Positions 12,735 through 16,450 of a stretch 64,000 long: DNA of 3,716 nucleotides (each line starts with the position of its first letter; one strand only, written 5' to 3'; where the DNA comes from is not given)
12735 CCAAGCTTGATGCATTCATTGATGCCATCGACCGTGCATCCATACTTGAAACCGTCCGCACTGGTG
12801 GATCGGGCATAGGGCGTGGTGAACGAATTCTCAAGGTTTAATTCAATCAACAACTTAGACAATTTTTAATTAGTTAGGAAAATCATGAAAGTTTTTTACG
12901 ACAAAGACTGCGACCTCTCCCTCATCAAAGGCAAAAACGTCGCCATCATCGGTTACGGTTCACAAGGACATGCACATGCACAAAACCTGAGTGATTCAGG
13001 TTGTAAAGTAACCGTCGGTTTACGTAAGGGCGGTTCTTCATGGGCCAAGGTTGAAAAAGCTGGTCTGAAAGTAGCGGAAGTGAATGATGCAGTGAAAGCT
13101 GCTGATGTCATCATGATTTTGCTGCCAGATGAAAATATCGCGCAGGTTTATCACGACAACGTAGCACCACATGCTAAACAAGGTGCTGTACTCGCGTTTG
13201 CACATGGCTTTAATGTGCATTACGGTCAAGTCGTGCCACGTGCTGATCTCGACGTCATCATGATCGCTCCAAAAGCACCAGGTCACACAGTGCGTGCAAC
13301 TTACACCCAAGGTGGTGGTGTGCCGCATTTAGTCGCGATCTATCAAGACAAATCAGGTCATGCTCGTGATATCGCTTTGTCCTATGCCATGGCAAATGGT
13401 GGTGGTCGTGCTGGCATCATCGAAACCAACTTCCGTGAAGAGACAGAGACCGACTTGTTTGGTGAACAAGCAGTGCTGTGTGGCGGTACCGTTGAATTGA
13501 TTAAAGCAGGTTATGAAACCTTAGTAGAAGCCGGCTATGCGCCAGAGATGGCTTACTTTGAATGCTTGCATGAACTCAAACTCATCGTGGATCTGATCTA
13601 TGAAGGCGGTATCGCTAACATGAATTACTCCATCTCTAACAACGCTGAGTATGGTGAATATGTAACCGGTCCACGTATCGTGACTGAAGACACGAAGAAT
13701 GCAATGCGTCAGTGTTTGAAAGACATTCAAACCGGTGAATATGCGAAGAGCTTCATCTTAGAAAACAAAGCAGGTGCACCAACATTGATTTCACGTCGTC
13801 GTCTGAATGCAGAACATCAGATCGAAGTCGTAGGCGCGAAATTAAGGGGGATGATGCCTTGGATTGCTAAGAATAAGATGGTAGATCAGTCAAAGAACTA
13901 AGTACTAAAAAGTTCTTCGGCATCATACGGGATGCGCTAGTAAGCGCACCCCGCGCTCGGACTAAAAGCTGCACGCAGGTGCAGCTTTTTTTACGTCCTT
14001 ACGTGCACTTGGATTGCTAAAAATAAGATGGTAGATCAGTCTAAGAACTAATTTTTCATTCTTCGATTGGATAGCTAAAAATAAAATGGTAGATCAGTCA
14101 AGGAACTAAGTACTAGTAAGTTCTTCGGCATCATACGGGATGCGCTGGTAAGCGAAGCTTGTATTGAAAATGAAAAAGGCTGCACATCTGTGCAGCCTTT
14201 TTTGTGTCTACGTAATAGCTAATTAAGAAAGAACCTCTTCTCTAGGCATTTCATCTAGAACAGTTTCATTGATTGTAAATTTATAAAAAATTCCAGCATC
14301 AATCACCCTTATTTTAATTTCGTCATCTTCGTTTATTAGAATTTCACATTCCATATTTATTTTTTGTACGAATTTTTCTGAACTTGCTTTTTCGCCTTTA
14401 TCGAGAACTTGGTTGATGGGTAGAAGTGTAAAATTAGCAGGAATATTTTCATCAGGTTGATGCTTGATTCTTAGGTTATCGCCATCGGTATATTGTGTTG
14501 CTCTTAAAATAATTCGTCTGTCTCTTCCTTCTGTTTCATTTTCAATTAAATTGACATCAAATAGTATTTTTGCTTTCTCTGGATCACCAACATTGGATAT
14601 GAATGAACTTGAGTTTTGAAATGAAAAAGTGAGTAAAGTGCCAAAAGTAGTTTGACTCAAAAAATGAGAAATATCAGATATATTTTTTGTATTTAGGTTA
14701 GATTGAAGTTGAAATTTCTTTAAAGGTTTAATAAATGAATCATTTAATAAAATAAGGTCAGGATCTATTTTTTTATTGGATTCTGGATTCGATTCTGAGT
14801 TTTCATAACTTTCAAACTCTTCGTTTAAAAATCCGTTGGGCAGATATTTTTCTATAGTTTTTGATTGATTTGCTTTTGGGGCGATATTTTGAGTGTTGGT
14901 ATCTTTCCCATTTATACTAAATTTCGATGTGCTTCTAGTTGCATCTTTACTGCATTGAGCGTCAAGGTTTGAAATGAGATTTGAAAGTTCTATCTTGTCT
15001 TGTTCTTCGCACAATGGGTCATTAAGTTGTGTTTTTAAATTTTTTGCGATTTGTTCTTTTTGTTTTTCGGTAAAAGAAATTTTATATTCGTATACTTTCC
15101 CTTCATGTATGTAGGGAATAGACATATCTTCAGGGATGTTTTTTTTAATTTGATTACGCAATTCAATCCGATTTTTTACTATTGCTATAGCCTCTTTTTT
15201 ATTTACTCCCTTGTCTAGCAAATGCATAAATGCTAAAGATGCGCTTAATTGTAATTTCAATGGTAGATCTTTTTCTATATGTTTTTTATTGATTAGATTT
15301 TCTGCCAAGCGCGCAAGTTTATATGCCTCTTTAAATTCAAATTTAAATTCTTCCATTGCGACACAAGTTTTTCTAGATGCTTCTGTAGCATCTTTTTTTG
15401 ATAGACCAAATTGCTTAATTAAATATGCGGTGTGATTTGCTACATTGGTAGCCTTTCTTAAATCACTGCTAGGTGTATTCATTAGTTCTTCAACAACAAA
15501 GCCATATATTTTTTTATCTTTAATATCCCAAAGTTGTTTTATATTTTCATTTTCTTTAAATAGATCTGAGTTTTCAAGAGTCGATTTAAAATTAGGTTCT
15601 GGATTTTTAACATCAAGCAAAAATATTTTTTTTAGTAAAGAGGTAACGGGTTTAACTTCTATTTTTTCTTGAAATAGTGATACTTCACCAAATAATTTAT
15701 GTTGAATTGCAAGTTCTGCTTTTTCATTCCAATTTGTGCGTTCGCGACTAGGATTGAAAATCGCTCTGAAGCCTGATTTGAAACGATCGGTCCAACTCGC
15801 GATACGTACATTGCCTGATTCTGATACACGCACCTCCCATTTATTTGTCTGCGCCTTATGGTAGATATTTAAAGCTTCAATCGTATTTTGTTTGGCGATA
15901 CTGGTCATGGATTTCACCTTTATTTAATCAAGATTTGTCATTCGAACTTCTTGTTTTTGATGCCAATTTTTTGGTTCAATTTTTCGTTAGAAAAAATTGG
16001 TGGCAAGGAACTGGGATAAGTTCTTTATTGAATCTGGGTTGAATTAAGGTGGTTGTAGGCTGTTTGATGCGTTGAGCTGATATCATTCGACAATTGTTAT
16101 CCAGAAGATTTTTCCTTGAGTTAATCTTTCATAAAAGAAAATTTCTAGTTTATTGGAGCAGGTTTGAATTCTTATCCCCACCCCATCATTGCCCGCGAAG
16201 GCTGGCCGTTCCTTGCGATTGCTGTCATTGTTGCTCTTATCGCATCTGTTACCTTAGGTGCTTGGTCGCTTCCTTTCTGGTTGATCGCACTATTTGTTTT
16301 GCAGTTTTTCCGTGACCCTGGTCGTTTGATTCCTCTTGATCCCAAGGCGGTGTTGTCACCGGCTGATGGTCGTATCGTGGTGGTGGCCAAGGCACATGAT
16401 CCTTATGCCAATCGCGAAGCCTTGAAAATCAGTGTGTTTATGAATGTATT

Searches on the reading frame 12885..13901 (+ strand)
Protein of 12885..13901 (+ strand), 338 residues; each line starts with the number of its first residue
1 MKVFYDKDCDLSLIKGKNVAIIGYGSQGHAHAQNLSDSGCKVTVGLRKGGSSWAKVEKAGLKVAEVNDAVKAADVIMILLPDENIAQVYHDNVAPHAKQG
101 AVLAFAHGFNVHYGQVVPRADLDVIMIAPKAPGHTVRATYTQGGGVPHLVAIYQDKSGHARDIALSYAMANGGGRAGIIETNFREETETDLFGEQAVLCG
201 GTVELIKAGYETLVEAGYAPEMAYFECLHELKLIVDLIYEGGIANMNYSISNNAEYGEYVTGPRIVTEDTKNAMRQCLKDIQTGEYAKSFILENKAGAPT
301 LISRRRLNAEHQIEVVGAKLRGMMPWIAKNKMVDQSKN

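Call 9: search_protein_families(library=pfam, proteins=[window:12885-13901:+], max_evalue=0.01)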
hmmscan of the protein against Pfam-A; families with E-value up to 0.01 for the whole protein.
window:12885-13901:+ (338 aa): 11 families
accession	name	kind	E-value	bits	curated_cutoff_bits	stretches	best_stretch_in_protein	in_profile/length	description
PF07991.19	KARI_N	-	2.9e-72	242.1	20.6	1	14-177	2-165/165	Acetohydroxy acid isomeroreductase, NADPH-binding domain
PF01450.25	KARI_C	-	6.9e-63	211.7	29.1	1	183-326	1-144/144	Ketol-acid reductoisomerase, C-terminal domain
PF02826.25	2-Hacid_dh_C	-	6.9e-08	32.5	25.1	1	12-84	32-104/178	D-isomer specific 2-hydroxyacid dehydrogenase, NAD binding domain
PF03807.23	F420_oxidored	-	1.1e-07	32.8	21.6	1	19-92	2-79/94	NADP oxidoreductase coenzyme F420-dependent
PF03446.21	NAD_binding_2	-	1.6e-07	31.9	21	1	18-103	1-89/161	NAD binding domain of 6-phosphogluconate dehydrogenase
PF00670.27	AdoHcyase_NAD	-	1.1e-05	26.1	27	1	12-90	19-96/162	S-adenosyl-L-homocysteine hydrolase, NAD binding domain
PF13241.12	NAD_binding_7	-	0.0015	19.5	22.1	1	14-88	5-77/104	Putative NAD(P)-binding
PF02558.23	ApbA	-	0.0015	18.6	22.2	1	19-69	1-49/150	Ketopantoate reductase PanE/ApbA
PF01210.29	NAD_Gly3P_dh_N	-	0.0027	18.1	23.1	0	19-46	2-29/158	NAD-dependent glycerol-3-phosphate dehydrogenase N-terminus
PF22616.2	HMD_N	-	0.0035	17.2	27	1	48-107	116-176/239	HMD N-terminal domain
PF02629.25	CoA_binding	-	0.0037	18.4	22.3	1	16-97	3-88/97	CoA binding domain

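Call 11: find_related_loci(query=window:12885-13898:+, collection=genome_contigs, flank=6000)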
Query window:12885-13898:+ (338 aa) in genome_contigs; peptide patterns used: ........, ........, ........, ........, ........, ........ (x = any residue, [..] = any of these).
600 stretches matched a pattern (row limit reached: there are more); 600 encode a relative of the query (tblastn E <= 1e-3); the best 80 are kept; 80 distinct loci.
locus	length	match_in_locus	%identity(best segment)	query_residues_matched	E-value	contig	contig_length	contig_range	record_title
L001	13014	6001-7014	94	1-338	0e+0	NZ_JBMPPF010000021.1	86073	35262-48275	Undibacterium sp. SXout7W NODE_21_length_86073_cov_75.398715, whole genome shotgun sequence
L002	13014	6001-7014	93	1-338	0e+0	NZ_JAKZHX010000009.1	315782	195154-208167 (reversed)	Undibacterium sp. TS12 9, whole genome shotgun sequence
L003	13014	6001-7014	93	1-338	0e+0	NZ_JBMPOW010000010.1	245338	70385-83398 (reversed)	Undibacterium sp. Ji49W NODE_10_length_245338_cov_41.897688_10, whole genome shotgun sequence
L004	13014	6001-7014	93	1-338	0e+0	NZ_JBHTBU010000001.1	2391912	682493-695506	Herminiimonas glaciei strain CCUG 59859 GCM70025282_3, whole genome shotgun sequence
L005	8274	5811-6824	92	1-338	0e+0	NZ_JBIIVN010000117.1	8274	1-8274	MAG: Collimonas sp. isolate ME2004-10-12_3300042433_group2_bin59 Rohwer_bin2087_scaffold_2783_c1, whole genome shotgun s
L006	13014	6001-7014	91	1-338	0e+0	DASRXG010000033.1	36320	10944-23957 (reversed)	MAG TPA_asm: Noviherbaspirillum sp. isolate SMAG_U12062 k141_66047, whole genome shotgun sequence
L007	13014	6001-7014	91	1-338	0e+0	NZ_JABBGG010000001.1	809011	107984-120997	Massilia polaris strain RP-1-19 contig1, whole genome shotgun sequence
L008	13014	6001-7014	91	1-338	0e+0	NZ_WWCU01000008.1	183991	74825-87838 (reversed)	Pseudoduganella aquatica strain FT127W NODE_8_length_183991_cov_26.307749_8, whole genome shotgun sequence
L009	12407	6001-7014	91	1-338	0e+0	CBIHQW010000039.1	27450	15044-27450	MAG TPA_asm: Massilia kyonggiensis isolate SRR18156211_binner123_Refined_52 genome assembly, contig: ERZ27336871.649, wh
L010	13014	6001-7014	88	1-338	0e+0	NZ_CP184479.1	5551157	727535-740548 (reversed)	Pigmentiphaga litoralis strain E30 chromosome, complete genome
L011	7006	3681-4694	87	1-338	0e+0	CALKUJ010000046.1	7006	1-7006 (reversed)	MAG TPA_asm: uncultured Polynucleobacter sp. isolate SRR6231135_bin.89_CONCOCT_v1.1_MAG genome assembly, contig: ERZ6502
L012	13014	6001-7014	86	1-338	0e+0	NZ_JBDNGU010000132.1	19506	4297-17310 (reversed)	MAG: Polaromonas sp. isolate concoct.226.WLB k141_694786, whole genome shotgun sequence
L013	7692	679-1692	87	1-338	0e+0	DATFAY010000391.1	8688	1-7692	MAG TPA_asm: Piscinibacter sp. isolate SMAG_U8514 k141_64748, whole genome shotgun sequence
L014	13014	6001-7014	86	1-338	0e+0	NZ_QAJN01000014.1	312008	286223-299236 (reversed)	Paucibacter sp. KBW04 KBW4_TGACCA_contig_14, whole genome shotgun sequence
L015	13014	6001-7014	86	1-338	0e+0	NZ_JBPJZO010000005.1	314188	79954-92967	Variovorax sp. RT4R15 NODE_5_length_314188_cov_42.609789, whole genome shotgun sequence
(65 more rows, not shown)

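Call 29: find_encoding_contigs(protein=window:12885-13901:+, flank=4000, max_places=10)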
Protein window:12885-13901:+ (338 aa): 23 contigs read that carry it; 10 places shown.
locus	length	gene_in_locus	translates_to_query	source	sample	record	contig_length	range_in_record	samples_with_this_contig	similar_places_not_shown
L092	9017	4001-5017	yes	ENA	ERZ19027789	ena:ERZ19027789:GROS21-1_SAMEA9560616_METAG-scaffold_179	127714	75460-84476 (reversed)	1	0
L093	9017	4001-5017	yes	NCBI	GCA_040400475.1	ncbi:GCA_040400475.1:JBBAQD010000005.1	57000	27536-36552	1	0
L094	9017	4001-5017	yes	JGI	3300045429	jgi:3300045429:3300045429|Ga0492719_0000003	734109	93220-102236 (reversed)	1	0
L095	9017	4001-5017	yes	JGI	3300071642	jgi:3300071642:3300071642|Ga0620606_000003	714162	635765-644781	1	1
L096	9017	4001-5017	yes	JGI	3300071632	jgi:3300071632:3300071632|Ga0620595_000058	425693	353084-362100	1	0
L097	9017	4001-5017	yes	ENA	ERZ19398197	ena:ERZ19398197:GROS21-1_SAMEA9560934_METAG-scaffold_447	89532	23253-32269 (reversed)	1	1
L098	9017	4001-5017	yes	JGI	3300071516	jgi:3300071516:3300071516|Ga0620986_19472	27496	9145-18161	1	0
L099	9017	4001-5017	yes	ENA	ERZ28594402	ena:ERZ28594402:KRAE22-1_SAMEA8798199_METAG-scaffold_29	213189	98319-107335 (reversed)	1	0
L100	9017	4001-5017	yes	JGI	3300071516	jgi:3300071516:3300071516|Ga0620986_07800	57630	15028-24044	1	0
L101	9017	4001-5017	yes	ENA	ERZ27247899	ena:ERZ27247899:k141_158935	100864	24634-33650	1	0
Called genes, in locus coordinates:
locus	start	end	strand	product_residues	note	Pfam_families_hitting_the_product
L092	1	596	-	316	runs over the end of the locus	PF07819:PGAP1, PF12146:Hydrolase_4 (weak), PF00561:Abhydrolase_1, PF02089:Palm_thioest, PF12697:Abhydrolase_6, PF06028:DUF915, PF02450:LCAT (faint)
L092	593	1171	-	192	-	-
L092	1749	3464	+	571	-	PF02776:TPP_enzyme_N, PF00205:TPP_enzyme_M, PF02775:TPP_enzyme_C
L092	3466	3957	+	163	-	PF01842:ACT, PF22629:ACT_AHAS_ss, PF13710:ACT_5, PF10369:ALS_ss_C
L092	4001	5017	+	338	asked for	PF00670:AdoHcyase_NAD (weak), PF02826:2-Hacid_dh_C, PF03446:NAD_binding_2 (weak), PF03807:F420_oxidored, PF07991:KARI_N, PF01450:KARI_C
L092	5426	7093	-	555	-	-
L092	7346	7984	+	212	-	PF02666:PS_Dcarbxylase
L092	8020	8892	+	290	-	PF01066:CDP-OH_P_transf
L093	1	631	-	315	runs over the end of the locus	PF12146:Hydrolase_4 (weak), PF00561:Abhydrolase_1, PF02089:Palm_thioest, PF12697:Abhydrolase_6, PF02450:LCAT (weak), PF06028:DUF915, PF07819:PGAP1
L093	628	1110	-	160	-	PF06271:RDD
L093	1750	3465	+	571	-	PF02776:TPP_enzyme_N, PF00205:TPP_enzyme_M, PF02775:TPP_enzyme_C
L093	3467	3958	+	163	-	PF01842:ACT, PF22629:ACT_AHAS_ss, PF13710:ACT_5, PF10369:ALS_ss_C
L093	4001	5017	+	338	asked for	PF00670:AdoHcyase_NAD (weak), PF02826:2-Hacid_dh_C, PF03446:NAD_binding_2 (weak), PF03807:F420_oxidored, PF07991:KARI_N, PF01450:KARI_C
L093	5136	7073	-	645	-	-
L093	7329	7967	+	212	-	PF02666:PS_Dcarbxylase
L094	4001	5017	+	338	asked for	PF00670:AdoHcyase_NAD (weak), PF02826:2-Hacid_dh_C, PF03446:NAD_binding_2 (weak), PF03807:F420_oxidored, PF07991:KARI_N, PF01450:KARI_C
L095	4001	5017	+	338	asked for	PF00670:AdoHcyase_NAD (weak), PF02826:2-Hacid_dh_C, PF03446:NAD_binding_2 (weak), PF03807:F420_oxidored, PF07991:KARI_N, PF01450:KARI_C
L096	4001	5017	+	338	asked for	PF00670:AdoHcyase_NAD (weak), PF02826:2-Hacid_dh_C, PF03446:NAD_binding_2 (weak), PF03807:F420_oxidored, PF07991:KARI_N, PF01450:KARI_C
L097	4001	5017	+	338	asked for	PF00670:AdoHcyase_NAD (weak), PF02826:2-Hacid_dh_C, PF03446:NAD_binding_2 (weak), PF03807:F420_oxidored, PF07991:KARI_N, PF01450:KARI_C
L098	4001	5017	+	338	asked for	PF00670:AdoHcyase_NAD (weak), PF02826:2-Hacid_dh_C, PF03446:NAD_binding_2 (weak), PF03807:F420_oxidored, PF07991:KARI_N, PF01450:KARI_C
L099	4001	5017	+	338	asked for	PF00670:AdoHcyase_NAD (weak), PF02826:2-Hacid_dh_C, PF03446:NAD_binding_2 (weak), PF03807:F420_oxidored, PF07991:KARI_N, PF01450:KARI_C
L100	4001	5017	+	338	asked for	PF00670:AdoHcyase_NAD (weak), PF02826:2-Hacid_dh_C, PF03446:NAD_binding_2 (weak), PF03807:F420_oxidored, PF07991:KARI_N, PF01450:KARI_C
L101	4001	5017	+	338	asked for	PF00670:AdoHcyase_NAD (weak), PF02826:2-Hacid_dh_C, PF03446:NAD_binding_2 (weak), PF03807:F420_oxidored, PF07991:KARI_N, PF01450:KARI_C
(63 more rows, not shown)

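Call 74: search_protein_families(library=pfam, proteins=[L004:7371-8201:+, L004:8431-9318:+, L004:9396-10946:+, L004:11384-12988:-, L003:7569-8129:+, L003:8176-9159:-, L003:9800-10663:+, L003:11048-12586:+], max_evalue=0.0001)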
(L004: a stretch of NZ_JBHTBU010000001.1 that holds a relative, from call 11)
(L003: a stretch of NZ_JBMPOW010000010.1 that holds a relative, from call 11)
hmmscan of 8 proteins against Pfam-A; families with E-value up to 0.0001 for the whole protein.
L004:7371-8201:+ (276 aa): 1 family
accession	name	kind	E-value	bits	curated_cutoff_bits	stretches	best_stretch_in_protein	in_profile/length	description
PF04402.19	SIMPL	-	6.4e-29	102.1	25.2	1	63-271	2-203/205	Protein of unknown function (DUF541)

L004:8431-9318:+ (295 aa): 1 family
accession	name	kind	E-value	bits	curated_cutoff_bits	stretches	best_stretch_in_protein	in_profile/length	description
PF01066.26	CDP-OH_P_transf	-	2.6e-22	80.3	22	1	53-208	2-150/152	CDP-alcohol phosphatidyltransferase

L004:9396-10946:+ (516 aa): 3 families
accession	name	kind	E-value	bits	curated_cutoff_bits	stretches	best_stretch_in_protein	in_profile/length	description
PF00682.25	HMGL-like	-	2.6e-96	322.4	29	1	9-278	2-260/260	HMGL-like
PF08502.15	LeuA_dimer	-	2e-35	122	24.9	1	376-505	2-130/131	LeuA allosteric (dimerisation) domain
PF22617.1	HCS_D2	-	1.2e-27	96.5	27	1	292-373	1-81/82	Homocitrate synthase post-HMGL domain-like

L004:11384-12988:- (534 aa): 3 families
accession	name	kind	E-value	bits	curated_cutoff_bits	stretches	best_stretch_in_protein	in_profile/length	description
PF00563.25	EAL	-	4.3e-74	249.3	31.3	1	264-499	2-236/236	EAL domain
PF00990.26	GGDEF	-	3.2e-48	164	23.8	1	88-243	1-160/161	Diguanylate cyclase, GGDEF domain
PF03707.21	MHYT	-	6e-08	33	21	1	7-65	1-53/59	Bacterial signalling protein N terminal repeat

L003:7569-8129:+ (186 aa): 0 families

L003:8176-9159:- (327 aa): 1 family
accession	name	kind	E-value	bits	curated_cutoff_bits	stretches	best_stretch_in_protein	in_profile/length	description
PF08238.18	Sel1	-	1.8e-26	92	30.7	1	173-210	1-36/36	Sel1 repeat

L003:9800-10663:+ (287 aa): 1 family
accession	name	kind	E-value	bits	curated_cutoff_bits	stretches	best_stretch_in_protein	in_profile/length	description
PF01066.26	CDP-OH_P_transf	-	1.3e-21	78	22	1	46-198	2-147/152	CDP-alcohol phosphatidyltransferase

L003:11048-12586:+ (512 aa): 3 families
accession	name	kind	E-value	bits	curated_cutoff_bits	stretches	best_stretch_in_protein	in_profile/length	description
PF00682.25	HMGL-like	-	8.8e-98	327.3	29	1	5-274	2-260/260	HMGL-like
PF08502.15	LeuA_dimer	-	2.6e-33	115.1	24.9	1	371-501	1-130/131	LeuA allosteric (dimerisation) domain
PF22617.1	HCS_D2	-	3.6e-28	98.2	27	1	288-369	1-81/82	Homocitrate synthase post-HMGL domain-like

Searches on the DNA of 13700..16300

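Call 19: search_rna_families(source=window, start=13700, end=16300, threshold=evalue, max_evalue=5)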
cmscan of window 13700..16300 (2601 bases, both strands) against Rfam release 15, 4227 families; matches with E-value up to 5: 12.
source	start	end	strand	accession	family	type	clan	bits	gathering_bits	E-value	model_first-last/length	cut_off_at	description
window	14167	14216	-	RF02066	STnc320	Gene; sRNA;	-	27.5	50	0.023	1-55/55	no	Salmonella enterica sRNA STnc320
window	14162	14245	-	RF00121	MicC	Gene; sRNA;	-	25.8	90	0.6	1-123/123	no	MicC RNA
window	14171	14246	-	RF00079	OmrA-B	Gene; sRNA;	-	24.6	40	0.092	1-87/87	no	OmrA-B family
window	14133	14203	+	RF02057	STnc40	Gene; sRNA;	-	24.6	45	0.27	1-70/70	no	Salmonella enterica sRNA STnc40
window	14146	14206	+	RF00506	Thr_leader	Cis-reg; leader;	-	24.3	55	0.12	1-118/118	no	Threonine operon leader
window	14125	14208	+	RF02075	STnc230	Gene; sRNA;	-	24.3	50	1.4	1-83/83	no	Enterobacterial sRNA STnc230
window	14164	14209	+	RF02066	STnc320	Gene; sRNA;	-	23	50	0.28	1-55/55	no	Salmonella enterica sRNA STnc320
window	14100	14205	+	RF02651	SorY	Gene; sRNA;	-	20.3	111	0.44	1-83/83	no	Singlet oxygen resistance RNA Y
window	14169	14228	-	RF00506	Thr_leader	Cis-reg; leader;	-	19.6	55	1.5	1-118/118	no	Threonine operon leader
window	15956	16018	+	RF03915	MIR5286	Gene; miRNA;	-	19.1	93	1.3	1-78/78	no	MIR5286 microRNA precursor family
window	14402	14487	-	RF00300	snoZ221_snoR21b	Gene; snRNA; snoRNA; CD-box;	-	17.5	44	3.1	1-91/91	no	Small nucleolar RNA Z221/R21b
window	14170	14206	+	RF03644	mir-2064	Gene; miRNA;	-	16.5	100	5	1-70/70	no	mir-2064 microRNA precursor family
